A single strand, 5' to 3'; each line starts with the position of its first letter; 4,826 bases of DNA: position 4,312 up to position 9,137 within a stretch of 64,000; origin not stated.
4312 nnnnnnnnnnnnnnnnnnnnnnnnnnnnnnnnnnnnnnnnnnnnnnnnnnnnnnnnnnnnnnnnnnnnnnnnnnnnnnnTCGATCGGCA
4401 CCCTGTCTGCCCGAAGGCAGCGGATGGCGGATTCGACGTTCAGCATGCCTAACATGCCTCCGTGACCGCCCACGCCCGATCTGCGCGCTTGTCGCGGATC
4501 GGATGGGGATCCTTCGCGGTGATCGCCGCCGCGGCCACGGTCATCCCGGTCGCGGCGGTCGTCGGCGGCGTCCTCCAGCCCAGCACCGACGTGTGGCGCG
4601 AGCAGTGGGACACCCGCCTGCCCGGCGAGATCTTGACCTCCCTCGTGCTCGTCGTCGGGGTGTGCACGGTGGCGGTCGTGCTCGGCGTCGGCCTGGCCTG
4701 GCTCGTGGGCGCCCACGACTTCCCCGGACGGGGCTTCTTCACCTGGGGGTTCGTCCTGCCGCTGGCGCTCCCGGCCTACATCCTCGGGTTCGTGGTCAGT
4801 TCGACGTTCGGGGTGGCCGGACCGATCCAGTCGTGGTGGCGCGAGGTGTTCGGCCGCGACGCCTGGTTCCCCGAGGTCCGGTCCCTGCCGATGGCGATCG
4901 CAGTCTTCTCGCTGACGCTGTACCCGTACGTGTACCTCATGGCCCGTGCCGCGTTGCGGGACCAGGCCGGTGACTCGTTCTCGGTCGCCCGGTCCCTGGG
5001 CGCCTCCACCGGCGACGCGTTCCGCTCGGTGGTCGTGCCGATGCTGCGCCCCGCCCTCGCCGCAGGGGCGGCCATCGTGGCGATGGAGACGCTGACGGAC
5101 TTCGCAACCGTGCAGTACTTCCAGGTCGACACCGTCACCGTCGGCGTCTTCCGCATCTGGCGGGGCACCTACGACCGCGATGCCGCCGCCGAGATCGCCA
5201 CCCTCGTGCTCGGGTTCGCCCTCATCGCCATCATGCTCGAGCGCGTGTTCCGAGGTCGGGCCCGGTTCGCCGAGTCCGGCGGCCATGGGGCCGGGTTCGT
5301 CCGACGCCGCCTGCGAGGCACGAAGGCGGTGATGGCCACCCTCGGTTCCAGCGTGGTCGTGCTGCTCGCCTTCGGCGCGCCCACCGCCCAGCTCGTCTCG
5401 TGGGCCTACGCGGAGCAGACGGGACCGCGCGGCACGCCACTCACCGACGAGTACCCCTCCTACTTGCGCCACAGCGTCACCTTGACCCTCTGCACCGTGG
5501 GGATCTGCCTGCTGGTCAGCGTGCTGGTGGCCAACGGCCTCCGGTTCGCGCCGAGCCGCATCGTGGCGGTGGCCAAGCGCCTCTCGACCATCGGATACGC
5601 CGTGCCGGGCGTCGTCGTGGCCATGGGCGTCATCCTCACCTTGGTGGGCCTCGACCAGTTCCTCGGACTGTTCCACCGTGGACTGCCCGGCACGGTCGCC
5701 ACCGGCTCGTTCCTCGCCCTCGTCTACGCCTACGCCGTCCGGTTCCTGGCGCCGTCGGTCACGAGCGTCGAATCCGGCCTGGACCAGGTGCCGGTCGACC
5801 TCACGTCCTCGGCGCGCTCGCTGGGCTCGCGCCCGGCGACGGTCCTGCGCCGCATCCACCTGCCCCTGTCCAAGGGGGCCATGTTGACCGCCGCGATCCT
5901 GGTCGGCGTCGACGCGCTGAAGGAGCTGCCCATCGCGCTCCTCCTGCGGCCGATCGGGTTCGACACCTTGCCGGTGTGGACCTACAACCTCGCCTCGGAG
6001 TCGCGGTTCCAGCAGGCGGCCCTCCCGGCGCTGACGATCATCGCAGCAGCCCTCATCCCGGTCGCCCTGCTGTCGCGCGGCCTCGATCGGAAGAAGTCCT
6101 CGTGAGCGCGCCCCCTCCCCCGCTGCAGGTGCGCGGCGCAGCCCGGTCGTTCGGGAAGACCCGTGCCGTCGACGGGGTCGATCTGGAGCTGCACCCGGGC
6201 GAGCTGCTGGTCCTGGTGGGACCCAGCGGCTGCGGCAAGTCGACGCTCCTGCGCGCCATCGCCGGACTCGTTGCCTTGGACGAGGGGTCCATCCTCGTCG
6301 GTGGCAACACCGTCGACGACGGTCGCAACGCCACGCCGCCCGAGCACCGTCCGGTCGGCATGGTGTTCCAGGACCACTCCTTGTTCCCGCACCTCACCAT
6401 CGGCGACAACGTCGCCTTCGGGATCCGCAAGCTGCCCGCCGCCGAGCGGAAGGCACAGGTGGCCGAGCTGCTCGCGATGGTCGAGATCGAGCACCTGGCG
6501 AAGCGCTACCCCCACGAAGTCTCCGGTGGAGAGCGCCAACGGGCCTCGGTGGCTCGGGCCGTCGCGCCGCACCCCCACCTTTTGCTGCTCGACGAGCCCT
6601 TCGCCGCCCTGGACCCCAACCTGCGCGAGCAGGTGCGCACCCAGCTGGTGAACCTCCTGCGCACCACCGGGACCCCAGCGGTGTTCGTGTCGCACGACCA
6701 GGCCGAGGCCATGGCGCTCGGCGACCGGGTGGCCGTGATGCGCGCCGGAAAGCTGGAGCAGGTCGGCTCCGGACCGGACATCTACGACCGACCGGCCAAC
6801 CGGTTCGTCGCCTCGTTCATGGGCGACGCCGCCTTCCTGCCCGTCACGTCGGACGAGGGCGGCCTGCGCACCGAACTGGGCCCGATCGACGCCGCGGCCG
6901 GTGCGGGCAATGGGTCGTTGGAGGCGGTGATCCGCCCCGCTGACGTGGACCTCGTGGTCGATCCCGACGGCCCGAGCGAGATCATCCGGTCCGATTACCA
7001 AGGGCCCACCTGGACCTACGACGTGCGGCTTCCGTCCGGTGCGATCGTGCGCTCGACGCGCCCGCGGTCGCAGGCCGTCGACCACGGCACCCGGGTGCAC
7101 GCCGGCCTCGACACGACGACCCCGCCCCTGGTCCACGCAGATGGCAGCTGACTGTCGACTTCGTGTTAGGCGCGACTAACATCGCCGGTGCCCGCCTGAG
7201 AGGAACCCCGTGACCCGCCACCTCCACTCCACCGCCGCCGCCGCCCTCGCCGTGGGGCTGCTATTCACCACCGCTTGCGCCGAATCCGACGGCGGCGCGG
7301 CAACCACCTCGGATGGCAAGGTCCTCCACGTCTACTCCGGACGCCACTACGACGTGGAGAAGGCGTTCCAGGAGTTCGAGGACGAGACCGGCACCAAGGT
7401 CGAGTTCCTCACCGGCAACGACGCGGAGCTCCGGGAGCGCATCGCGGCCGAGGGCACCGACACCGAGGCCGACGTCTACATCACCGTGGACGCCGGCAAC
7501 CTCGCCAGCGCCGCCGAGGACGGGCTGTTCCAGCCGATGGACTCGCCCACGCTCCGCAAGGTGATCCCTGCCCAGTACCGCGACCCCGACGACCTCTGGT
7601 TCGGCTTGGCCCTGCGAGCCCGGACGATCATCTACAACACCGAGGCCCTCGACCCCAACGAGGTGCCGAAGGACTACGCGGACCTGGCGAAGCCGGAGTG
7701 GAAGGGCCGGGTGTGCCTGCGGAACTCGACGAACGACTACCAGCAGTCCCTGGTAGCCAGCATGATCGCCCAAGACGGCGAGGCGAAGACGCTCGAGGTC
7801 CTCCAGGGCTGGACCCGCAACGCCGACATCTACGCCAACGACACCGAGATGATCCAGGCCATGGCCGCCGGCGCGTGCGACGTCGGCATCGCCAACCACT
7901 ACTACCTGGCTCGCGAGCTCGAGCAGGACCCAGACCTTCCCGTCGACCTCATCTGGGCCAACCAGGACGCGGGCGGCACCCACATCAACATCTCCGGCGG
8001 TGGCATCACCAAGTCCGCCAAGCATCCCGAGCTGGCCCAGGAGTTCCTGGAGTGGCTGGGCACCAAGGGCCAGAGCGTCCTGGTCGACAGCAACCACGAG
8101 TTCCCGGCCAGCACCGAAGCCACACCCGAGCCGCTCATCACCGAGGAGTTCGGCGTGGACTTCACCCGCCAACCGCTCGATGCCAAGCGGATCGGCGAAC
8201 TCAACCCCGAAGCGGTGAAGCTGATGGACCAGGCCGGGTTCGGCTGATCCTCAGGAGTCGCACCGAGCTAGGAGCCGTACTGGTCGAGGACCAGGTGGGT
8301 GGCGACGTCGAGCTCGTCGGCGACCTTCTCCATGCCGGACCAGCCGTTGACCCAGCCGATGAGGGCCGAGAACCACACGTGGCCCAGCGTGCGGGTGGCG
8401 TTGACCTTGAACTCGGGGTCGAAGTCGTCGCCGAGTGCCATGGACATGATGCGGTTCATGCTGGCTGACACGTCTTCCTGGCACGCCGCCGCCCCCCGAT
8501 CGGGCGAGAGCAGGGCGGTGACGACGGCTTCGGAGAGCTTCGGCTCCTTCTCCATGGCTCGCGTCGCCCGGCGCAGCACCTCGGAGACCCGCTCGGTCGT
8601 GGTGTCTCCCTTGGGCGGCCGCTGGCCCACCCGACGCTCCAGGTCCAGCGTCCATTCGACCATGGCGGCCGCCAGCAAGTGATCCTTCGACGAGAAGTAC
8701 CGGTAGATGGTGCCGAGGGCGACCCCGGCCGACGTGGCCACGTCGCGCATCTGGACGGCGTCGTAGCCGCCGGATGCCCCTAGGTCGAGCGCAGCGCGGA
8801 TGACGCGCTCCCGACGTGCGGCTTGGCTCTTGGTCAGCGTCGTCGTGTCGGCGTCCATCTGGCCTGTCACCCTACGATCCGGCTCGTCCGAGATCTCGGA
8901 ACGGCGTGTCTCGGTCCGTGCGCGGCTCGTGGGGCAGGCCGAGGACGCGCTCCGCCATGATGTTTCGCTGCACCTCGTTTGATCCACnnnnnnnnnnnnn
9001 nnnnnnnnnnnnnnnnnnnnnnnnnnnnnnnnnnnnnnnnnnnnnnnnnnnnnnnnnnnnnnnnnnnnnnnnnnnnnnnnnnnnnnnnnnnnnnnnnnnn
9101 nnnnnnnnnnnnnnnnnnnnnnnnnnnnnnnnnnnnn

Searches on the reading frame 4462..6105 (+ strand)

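Call 21: search_protein_families(library=ncbifam, proteins=[window:4462-6105:+], max_evalue=0.00001)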
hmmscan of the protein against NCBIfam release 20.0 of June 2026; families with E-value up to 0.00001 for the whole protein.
window:4462-6105:+ (547 aa): 18 families
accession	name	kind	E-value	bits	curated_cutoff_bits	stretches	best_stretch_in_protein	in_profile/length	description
TIGR02141.1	modB_ABC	equivalog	4.8e-26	91.7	182.6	2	66-263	9-205/208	molybdate ABC transporter permease subunit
NF011624.0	PRK15050.1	equivalog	2.3e-24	86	247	2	4-267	16-289/297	2-aminoethylphosphonate ABC transporter permease subunit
TIGR01581.1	Mo_ABC_porter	hypoth_equivalog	2.8e-20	72.8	210.3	2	57-258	23-224/225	ABC transporter permease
TIGR00969.1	3a0106s02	subfamily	7e-20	71.6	240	1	20-264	25-270/272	sulfate ABC transporter permease subunit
TIGR03255.1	PhnV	equivalog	7.9e-17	61.8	358.7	1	335-537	68-261/270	2-aminoethylphosphonate ABC transport system, membrane component PhnV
TIGR02139.1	permease_CysT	equivalog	1.7e-16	60.7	246.1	1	26-259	20-254/265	sulfate ABC transporter permease subunit CysT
TIGR03262.1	PhnU2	equivalog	4.5e-16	58.6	593.25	1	57-519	56-511/546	putative 2-aminoethylphosphonate ABC transporter permease subunit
NF008208.0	PRK10971.1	equivalog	7.7e-15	55.1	415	1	26-263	28-266/277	sulfate/thiosulfate ABC transporter permease CysT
NF006939.0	PRK09421.1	equivalog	9.7e-15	54.6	262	1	60-264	15-221/230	molybdate ABC transporter permease subunit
TIGR03226.1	PhnU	equivalog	8.6e-14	51.7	283.45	1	39-264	74-304/311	2-aminoethylphosphonate ABC transporter permease subunit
NF040839.1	tungstate_WtpB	equivalog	1.4e-11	44.5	340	1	27-263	18-247/251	tungstate ABC transporter permease WtpB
TIGR02140.1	permease_CysW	equivalog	4.5e-11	42.7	329.1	1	25-264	16-256/261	sulfate ABC transporter permease subunit CysW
NF006951.0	PRK09433.1-2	equivalog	1.5e-08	33.7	788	1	28-544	26-532/535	thiamine/thiamine pyrophosphate ABC transporter permease ThiP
NF008620.0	PRK11602.1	equivalog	3.8e-08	32.9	442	1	24-218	32-222/291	sulfate/thiosulfate ABC transporter permease CysW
NF007047.0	PRK09500.1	equivalog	4.2e-08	33.1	326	0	152-261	139-249/257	spermidine/putrescine ABC transporter permease PotC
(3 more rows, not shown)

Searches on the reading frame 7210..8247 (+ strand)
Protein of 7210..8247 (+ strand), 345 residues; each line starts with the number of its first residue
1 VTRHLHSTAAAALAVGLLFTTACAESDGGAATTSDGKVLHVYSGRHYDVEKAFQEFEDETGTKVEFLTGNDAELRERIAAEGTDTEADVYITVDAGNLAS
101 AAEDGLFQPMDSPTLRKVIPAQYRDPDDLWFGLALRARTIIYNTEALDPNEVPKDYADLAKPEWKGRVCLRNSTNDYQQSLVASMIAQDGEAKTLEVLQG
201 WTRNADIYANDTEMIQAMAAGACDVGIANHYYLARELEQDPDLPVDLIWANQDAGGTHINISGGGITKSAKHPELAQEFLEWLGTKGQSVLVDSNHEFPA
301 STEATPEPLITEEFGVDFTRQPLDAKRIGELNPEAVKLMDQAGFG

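Call 21: search_protein_families(library=ncbifam, proteins=[window:7210-8247:+], max_evalue=0.00001)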
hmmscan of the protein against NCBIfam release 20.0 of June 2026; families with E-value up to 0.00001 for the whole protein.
window:7210-8247:+ (345 aa): 4 families
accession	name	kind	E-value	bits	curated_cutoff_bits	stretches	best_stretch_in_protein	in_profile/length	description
TIGR03261.1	phnS2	equivalog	9e-19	67.7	392.75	1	29-291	14-278/334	putative 2-aminoethylphosphonate ABC transporter substrate-binding protein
NF011620.1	PRK15046.1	equivalog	1.5e-18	66.6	310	1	22-305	9-295/334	2-aminoethylphosphonate ABC transporter substrate-binding protein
TIGR03227.1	PhnS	equivalog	1.4e-14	53.8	395.3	1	12-283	11-283/360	2-aminoethylphosphonate ABC transporter substrate-binding protein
TIGR01254.1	sfuA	subfamily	8.3e-14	51.5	93.4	1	53-308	24-276/306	thiamine ABC transporter substrate-binding protein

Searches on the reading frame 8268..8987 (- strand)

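Call 21: search_protein_families(library=ncbifam, proteins=[window:8268-8987:-], max_evalue=0.00001)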
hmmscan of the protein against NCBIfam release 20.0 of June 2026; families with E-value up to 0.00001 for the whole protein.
window:8268-8987:- (239 aa): 10 families
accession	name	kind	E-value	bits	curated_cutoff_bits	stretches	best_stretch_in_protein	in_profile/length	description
NF033703.1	transcr_KstR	equivalog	1.7e-46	158.2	280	1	53-235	3-185/185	cholesterol catabolism transcriptional regulator KstR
TIGR03384.1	betaine_BetI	equivalog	2.5e-12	46.9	201.3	1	53-141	4-92/189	choline-binding transcriptional repressor BetI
NF001978.0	PRK00767.1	equivalog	1.9e-10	40.8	118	1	54-141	6-94/197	transcriptional regulator BetI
NF053878.1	FATransRegFadRBac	equivalog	2.8e-10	40.3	200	1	60-158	6-102/190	fatty acid metabolism transcriptional regulator FadR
NF041196.1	ScbR_bind_reg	equivalog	5.6e-10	39.7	150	1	59-155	8-104/191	ScbR family autoregulator-binding transcription factor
NF050111.1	TransRegSACE7040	equivalog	1.7e-09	37.9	250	1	58-136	2-80/186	SACE_7040 family transcriptional regulator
NF011572.0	PRK14996.1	equivalog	2.5e-09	37.3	144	1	55-152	6-101/192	TetR family transcriptional regulator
TIGR03968.1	mycofact_TetR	equivalog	1.4e-08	34.6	224.9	1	53-106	5-58/190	mycofactocin system transcriptional regulator MftR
NF037937.1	septum_RefZ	equivalog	4e-07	30.1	180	1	59-112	1-54/195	forespore capture DNA-binding protein RefZ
NF053731.1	TransRegFasRMycb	equivalog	3.2e-06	27.1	330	1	55-121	9-75/199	HTH-type transcriptional activator FasR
